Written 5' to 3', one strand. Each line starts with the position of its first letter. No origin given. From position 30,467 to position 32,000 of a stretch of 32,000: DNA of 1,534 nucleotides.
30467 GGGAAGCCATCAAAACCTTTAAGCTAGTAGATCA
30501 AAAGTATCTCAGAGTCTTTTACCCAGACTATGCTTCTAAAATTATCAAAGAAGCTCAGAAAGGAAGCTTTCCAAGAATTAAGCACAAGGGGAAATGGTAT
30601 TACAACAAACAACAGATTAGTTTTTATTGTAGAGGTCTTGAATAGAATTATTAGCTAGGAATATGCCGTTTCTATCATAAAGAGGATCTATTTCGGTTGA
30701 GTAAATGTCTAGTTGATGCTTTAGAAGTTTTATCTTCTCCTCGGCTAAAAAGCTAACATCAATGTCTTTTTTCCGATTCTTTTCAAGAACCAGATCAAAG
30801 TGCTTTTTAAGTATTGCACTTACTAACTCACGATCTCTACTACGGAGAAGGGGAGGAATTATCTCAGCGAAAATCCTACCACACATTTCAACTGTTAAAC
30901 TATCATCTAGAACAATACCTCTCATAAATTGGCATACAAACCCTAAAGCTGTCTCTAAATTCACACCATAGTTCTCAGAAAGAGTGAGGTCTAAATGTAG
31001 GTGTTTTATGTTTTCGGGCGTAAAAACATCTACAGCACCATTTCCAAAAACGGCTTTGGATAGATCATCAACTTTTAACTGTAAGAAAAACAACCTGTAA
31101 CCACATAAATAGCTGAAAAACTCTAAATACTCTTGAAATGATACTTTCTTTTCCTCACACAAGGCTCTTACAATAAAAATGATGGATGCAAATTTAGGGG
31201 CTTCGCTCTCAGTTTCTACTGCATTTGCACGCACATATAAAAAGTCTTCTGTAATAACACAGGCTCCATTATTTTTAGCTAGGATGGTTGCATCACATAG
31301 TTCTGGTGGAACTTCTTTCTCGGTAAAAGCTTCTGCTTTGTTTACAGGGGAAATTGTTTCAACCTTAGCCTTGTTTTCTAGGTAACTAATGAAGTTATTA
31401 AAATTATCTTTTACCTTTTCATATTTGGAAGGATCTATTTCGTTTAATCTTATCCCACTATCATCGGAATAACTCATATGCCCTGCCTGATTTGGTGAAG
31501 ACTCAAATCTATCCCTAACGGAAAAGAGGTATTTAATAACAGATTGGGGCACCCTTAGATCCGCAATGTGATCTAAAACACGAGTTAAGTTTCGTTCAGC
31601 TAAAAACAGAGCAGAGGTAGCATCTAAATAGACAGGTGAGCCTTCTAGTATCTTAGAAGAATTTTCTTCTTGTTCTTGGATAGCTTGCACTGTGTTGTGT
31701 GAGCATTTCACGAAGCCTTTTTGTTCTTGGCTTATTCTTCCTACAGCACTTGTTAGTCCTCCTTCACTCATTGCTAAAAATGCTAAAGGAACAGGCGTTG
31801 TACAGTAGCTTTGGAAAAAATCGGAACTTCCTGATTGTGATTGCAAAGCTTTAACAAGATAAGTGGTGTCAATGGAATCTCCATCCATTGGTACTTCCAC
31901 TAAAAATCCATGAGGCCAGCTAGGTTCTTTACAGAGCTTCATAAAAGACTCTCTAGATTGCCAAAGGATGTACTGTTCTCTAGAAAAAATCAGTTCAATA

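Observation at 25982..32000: Integrated element at tRNA-Arg(UCG) with almost entirely uncharacterised cargo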

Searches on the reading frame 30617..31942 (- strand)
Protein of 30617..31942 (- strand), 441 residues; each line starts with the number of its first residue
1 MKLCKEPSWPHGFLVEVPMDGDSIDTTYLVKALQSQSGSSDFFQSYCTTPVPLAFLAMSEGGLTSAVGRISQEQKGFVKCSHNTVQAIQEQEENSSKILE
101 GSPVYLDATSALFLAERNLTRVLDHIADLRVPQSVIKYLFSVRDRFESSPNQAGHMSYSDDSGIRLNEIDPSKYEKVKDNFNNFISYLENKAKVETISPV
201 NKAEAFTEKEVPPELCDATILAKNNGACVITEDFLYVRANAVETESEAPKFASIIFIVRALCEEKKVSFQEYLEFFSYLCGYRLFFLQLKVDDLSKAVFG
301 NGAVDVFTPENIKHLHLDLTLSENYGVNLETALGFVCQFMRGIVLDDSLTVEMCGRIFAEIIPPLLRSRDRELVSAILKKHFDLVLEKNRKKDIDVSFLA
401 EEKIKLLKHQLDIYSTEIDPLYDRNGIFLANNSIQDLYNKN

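Call 5: search_protein_families(library=pfam, proteins=[window:30617-31942:-], max_evalue=0.1)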
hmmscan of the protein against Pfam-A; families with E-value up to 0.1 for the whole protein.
window:30617-31942:- (441 aa): 1 family
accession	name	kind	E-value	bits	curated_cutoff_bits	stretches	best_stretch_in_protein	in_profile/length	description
PF20698.3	PIN-TPR-GreABC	-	8.5e-07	29.7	27.8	1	105-237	1-133/138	PIN domain associated with the TPR-GreAB-C-PIN system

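Call 7: find_encoding_contigs(protein=window:30617-31942:-, flank=10000, max_places=10)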
Protein window:30617-31942:- (441 aa): no gene with exactly this product is on record in the collection.

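Call 12: find_related_loci(query=window:30617-31942:-, collection=genome_contigs, flank=10000)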
Query window:30617-31942:- (441 aa) in genome_contigs; peptide patterns used: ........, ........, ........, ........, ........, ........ (x = any residue, [..] = any of these).
141 stretches matched a pattern, but none encodes a relative of the query by tblastn (E <= 1e-3).

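Call 37: search_protein_families(library=phrogs, proteins=[window:30617-31942:-], max_evalue=0.01)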
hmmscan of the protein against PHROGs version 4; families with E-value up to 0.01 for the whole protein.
window:30617-31942:- (441 aa): 0 families

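Call 38: search_protein_families(library=padloc, proteins=[window:30617-31942:-], max_evalue=0.01)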
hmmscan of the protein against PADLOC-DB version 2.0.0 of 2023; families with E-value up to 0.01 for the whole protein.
window:30617-31942:- (441 aa): 0 families

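Call 58: find_homologous_proteins(query=window:30617-31942:-, max_evalue=0.001)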
Query window:30617-31942:- (441 aa): 27 proteins with E <= 0.001 among 6859 candidates.
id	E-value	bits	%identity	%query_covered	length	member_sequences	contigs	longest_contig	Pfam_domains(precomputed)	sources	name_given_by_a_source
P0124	2.0e-90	322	41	90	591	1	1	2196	PF20698.4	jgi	jgi:hypothetical protein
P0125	1.7e-88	316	41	94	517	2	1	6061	PF20698.4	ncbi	-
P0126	1.6e-87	312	38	94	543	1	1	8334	PF20698.4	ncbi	-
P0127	3.7e-87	311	39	94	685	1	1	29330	-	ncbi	-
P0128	1.7e-86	309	40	94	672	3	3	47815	-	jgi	jgi:hypothetical protein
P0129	2.2e-86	309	39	94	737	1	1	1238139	PF20698.4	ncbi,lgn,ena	-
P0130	4.4e-86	308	38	91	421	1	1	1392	-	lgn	-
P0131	8.7e-85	303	39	91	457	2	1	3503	-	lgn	-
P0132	2.2e-84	302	37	94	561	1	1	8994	-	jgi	-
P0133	2.5e-84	302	41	86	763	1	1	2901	PF20698.4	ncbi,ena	-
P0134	6.9e-84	300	39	94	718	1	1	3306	PF20698.4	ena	-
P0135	1.4e-83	299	37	94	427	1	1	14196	-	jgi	jgi:hypothetical protein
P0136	2.2e-81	292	42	82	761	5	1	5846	PF20698.4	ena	-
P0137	7.6e-81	290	41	84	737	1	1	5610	PF20698.4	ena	-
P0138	2.7e-80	289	38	95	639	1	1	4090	-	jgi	-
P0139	2.7e-79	285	37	92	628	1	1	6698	PF20698.4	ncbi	-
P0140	8.3e-73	264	40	79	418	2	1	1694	PF20698.4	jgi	jgi:hypothetical protein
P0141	2.3e-72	262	39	92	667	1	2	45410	PF20698.4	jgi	jgi:hypothetical protein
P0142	9.8e-71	257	40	77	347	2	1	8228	PF20698.4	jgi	jgi:hypothetical protein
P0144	3.8e-68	249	37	80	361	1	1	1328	PF20698.4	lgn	-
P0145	9.9e-67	244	40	74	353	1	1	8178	PF20698.4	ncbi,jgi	ncbi:MAG TPA: hypothetical protein VGJ30_05600 [Candidatus Angelobacter sp.]|jgi:hypothetical protei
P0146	3.4e-65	239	38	74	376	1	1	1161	PF20698.4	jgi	-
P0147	1.8e-64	236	38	73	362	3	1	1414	PF20698.4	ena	-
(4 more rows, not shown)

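Call 71: find_encoding_contigs(protein=P0129, flank=10000, max_places=3)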
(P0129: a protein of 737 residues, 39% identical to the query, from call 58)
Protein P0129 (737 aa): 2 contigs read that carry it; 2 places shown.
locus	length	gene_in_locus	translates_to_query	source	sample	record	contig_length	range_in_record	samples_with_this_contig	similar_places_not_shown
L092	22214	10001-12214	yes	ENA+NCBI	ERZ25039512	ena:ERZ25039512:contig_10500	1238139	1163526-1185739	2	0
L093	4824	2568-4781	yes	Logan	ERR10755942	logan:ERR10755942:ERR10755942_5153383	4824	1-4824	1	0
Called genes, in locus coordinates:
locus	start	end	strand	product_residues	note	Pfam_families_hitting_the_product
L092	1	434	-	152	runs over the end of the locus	PF05154:TM2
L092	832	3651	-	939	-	PF00005:ABC_tran (faint), PF02463:SMC_N (faint), PF13191:AAA_16 (faint), PF13304:AAA_21 (faint), PF13555:AAA_29 (faint), PF17760:UvrA_inter, PF17755:UvrA_DNA-bind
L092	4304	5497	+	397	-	PF03435:Sacchrp_dh_NADP, PF16653:Sacchrp_dh_C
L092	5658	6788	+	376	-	PF00278:Orn_DAP_Arg_deC, PF02784:Orn_Arg_deC_N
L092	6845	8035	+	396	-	PF08937:ThsB_TIR (faint), PF13676:TIR_2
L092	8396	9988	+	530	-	PF13428:TPR_14 (faint), PF13432:TPR_16 (weak)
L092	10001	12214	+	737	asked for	PF20698:PIN-TPR-GreABC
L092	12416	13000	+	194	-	-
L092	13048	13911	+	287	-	PF08867:FRG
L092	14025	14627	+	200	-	-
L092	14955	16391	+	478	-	PF08357:SEFIR, PF13676:TIR_2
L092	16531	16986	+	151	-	-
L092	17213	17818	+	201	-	PF10386:DUF2441 (weak)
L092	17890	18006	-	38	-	-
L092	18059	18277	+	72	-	-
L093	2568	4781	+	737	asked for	PF20698:PIN-TPR-GreABC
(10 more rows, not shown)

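Call 72: find_encoding_contigs(protein=P0128, flank=8000, max_places=3)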
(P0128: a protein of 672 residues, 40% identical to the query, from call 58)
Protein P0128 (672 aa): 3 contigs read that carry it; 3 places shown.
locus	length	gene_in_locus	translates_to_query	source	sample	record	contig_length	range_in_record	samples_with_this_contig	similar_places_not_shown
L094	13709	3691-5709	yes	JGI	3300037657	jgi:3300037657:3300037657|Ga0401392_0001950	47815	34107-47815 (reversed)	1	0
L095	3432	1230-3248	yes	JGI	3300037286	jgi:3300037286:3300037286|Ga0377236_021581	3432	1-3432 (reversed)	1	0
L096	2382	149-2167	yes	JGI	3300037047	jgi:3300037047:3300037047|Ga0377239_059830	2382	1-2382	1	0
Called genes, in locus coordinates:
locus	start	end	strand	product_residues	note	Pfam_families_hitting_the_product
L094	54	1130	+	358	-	-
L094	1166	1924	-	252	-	PF01695:IstB_IS21, PF20720:nSTAND3 (weak)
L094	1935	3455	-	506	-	PF00665:rve (weak), PF22483:Mu-transpos_C_2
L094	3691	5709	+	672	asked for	-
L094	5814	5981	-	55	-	-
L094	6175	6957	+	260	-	-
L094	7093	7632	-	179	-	PF02663:FmdE, PF01258:zf-dskA_traR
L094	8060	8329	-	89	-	PF02597:ThiS (weak)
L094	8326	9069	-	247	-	PF01656:CbiA, PF13500:AAA_26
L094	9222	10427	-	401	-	PF00155:Aminotran_1_2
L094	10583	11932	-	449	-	PF00202:Aminotran_3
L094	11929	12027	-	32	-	-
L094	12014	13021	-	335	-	PF04055:Radical_SAM, PF06968:BATS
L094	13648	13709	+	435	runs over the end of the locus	PF00512:HisKA (weak), PF02518:HATPase_c, PF00072:Response_reg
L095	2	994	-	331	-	?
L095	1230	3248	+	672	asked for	-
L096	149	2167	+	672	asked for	-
